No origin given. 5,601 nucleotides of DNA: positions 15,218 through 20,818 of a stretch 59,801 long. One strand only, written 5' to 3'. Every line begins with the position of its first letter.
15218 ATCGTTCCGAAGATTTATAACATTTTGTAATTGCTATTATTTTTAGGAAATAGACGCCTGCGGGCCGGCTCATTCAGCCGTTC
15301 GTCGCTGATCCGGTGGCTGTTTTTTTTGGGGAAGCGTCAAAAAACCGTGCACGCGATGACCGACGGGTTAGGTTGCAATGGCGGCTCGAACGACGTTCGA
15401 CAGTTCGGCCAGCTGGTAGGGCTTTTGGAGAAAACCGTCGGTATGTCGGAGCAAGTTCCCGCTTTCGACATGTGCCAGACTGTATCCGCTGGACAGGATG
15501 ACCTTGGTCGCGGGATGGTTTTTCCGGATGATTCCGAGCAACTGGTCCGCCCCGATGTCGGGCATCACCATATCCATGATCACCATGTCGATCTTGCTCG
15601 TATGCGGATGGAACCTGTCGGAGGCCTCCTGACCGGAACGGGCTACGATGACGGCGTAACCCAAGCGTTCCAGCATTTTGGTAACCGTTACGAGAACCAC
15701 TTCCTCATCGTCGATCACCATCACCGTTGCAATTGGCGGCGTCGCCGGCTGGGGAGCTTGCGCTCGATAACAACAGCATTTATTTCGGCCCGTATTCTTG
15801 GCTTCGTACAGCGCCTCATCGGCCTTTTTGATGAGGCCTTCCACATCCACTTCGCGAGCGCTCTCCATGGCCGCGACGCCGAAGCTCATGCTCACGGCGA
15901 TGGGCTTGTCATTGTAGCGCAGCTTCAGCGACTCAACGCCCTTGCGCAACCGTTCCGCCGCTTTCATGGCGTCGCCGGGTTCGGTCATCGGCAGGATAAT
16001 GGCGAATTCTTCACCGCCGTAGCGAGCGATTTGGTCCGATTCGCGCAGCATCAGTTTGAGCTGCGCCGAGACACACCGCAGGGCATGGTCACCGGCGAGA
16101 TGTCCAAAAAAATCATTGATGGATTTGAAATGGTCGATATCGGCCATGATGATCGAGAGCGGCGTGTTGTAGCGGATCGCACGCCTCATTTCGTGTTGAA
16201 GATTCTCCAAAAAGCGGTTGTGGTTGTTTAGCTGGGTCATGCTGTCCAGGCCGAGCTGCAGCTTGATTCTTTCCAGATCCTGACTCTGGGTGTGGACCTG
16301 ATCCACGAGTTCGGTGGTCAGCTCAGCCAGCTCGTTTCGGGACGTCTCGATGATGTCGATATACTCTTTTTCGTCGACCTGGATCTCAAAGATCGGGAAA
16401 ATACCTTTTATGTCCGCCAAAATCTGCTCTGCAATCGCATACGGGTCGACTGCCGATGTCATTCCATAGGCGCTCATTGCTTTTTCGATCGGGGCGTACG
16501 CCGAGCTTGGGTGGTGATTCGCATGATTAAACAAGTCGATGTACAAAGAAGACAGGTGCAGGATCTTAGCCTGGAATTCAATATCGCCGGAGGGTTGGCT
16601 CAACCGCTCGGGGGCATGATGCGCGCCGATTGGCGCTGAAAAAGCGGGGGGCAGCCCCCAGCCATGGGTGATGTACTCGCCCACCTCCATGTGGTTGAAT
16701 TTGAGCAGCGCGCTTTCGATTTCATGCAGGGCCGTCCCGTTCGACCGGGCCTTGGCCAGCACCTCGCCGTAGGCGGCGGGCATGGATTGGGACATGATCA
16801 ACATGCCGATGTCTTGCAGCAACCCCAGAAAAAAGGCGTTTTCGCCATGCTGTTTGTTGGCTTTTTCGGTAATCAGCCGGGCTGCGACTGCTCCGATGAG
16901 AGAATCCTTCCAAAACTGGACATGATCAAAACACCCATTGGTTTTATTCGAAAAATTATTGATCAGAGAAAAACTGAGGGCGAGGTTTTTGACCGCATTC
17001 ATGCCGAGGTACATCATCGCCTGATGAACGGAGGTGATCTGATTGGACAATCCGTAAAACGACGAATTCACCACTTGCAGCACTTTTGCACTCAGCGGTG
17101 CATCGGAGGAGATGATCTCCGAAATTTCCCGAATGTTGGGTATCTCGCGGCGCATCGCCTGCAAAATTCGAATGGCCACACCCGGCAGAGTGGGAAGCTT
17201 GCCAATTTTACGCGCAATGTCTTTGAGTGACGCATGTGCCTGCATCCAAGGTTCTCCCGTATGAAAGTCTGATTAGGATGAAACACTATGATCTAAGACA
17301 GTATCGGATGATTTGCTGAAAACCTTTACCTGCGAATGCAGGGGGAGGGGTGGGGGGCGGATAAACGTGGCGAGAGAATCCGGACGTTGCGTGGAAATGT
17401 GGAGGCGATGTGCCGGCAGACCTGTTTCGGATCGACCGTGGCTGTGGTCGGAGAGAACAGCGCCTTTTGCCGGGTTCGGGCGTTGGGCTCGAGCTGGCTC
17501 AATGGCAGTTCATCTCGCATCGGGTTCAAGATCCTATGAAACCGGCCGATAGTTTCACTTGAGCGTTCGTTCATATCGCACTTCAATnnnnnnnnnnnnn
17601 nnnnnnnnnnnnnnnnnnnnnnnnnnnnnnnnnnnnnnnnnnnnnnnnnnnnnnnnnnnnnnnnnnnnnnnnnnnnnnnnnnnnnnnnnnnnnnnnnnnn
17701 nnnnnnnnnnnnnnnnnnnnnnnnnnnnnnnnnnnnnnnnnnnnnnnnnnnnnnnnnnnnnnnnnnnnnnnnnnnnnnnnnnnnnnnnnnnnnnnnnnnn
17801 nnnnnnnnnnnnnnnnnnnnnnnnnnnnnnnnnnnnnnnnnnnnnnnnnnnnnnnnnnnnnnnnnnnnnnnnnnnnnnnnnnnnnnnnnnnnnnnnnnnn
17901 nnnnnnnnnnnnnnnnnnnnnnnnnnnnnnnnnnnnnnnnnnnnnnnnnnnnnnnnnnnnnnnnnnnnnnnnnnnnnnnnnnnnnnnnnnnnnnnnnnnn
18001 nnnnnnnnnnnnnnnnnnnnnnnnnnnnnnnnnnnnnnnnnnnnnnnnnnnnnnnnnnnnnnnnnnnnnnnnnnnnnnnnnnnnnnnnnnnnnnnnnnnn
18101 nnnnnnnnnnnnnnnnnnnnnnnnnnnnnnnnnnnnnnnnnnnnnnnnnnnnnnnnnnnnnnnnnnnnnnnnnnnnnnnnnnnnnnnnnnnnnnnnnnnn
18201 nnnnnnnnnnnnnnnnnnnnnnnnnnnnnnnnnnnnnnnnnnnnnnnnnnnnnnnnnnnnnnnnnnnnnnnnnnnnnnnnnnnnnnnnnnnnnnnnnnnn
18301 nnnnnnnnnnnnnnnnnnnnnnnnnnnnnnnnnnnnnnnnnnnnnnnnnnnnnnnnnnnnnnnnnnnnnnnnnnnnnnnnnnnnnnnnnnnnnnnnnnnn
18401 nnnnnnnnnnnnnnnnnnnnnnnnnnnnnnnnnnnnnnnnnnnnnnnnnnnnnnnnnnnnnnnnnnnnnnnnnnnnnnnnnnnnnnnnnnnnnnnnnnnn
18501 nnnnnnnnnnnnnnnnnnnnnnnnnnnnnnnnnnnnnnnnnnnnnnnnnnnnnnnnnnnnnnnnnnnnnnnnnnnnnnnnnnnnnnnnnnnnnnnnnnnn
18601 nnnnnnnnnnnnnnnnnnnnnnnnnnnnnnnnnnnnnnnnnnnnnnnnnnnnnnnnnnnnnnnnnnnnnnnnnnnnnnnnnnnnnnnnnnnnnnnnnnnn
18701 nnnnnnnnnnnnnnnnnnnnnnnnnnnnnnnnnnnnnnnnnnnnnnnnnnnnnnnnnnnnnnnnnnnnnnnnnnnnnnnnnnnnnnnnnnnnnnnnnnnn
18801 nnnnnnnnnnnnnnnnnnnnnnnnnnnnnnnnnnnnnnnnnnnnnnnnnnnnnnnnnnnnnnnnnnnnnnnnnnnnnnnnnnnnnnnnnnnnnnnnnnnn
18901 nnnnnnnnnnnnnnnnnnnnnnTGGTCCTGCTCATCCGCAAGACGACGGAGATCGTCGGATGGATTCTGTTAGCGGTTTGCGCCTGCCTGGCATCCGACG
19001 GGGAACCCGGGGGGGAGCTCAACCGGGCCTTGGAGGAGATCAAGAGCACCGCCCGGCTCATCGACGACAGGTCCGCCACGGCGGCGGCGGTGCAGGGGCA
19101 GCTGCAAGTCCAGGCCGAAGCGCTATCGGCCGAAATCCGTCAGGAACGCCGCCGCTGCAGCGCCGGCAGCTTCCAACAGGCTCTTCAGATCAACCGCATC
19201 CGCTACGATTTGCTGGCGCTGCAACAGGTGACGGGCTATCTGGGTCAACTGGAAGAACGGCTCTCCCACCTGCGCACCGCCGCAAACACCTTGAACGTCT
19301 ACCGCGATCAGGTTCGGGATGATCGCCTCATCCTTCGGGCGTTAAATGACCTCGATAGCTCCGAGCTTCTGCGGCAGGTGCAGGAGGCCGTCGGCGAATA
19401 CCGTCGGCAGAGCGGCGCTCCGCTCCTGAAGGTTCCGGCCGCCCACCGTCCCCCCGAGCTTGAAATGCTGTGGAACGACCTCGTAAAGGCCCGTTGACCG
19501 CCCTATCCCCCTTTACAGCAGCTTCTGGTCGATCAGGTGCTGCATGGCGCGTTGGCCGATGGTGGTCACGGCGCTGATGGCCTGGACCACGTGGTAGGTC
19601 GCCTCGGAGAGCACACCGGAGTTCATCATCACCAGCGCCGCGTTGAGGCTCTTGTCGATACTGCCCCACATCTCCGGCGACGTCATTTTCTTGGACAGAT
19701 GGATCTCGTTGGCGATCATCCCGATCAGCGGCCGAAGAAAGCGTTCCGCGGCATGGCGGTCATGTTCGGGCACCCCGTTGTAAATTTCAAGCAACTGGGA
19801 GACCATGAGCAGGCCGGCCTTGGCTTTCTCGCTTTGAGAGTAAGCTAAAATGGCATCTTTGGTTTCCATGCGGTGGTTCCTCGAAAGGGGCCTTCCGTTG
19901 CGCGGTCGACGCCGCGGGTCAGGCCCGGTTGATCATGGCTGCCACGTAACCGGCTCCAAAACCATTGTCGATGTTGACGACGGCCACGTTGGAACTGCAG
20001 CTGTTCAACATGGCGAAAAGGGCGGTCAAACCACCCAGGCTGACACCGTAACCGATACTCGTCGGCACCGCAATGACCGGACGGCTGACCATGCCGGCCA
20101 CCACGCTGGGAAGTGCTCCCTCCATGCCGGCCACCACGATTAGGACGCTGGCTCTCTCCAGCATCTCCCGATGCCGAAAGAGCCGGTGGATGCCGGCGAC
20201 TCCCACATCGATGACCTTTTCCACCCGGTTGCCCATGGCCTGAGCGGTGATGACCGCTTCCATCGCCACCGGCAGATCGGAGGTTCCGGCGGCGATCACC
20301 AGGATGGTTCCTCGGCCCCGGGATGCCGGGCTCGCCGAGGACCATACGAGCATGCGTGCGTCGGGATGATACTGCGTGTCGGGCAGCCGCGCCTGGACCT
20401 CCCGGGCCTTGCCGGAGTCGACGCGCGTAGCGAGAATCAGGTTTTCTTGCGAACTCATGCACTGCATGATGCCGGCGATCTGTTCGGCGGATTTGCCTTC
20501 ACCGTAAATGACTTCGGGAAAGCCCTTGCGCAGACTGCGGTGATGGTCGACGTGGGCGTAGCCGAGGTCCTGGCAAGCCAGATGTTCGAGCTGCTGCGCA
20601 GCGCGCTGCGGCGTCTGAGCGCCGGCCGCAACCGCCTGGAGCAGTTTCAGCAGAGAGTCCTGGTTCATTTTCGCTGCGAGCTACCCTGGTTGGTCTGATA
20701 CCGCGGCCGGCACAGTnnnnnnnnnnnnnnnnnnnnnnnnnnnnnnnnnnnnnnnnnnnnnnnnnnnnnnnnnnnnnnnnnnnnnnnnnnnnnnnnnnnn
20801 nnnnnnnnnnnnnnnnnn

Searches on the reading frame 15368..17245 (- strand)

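Call 7: search_protein_families(library=pfam, proteins=[window:15368-17245:-], max_evalue=0.01)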
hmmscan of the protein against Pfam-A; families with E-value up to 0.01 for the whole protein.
window:15368-17245:- (625 aa): 3 families
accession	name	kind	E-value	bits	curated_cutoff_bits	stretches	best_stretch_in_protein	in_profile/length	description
PF08668.18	HDOD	-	1.7e-55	188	22.9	1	17-212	1-196/196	HDOD domain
PF00990.26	GGDEF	-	6.8e-47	159.7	23.8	1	333-489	3-161/161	Diguanylate cyclase, GGDEF domain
PF00072.30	Response_reg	-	1.7e-16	60.8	30.2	1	508-619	1-110/111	Response regulator receiver domain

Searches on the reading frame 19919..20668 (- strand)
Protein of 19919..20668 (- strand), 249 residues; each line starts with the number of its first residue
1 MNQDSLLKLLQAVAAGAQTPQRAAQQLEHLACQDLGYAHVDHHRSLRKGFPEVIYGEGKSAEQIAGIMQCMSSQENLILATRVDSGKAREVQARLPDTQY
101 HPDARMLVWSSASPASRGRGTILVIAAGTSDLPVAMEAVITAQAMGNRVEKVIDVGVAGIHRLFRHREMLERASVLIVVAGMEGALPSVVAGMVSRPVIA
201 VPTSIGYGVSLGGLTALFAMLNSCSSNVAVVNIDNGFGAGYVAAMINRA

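Call 8: search_protein_families(library=pfam, proteins=[window:19919-20668:-], max_evalue=0.01)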
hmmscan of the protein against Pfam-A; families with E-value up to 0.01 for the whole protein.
window:19919-20668:- (249 aa): 1 family
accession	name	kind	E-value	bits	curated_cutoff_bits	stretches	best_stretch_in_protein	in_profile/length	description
PF00731.26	AIRC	-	4.2e-14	52.7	30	1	122-246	2-126/148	AIR carboxylase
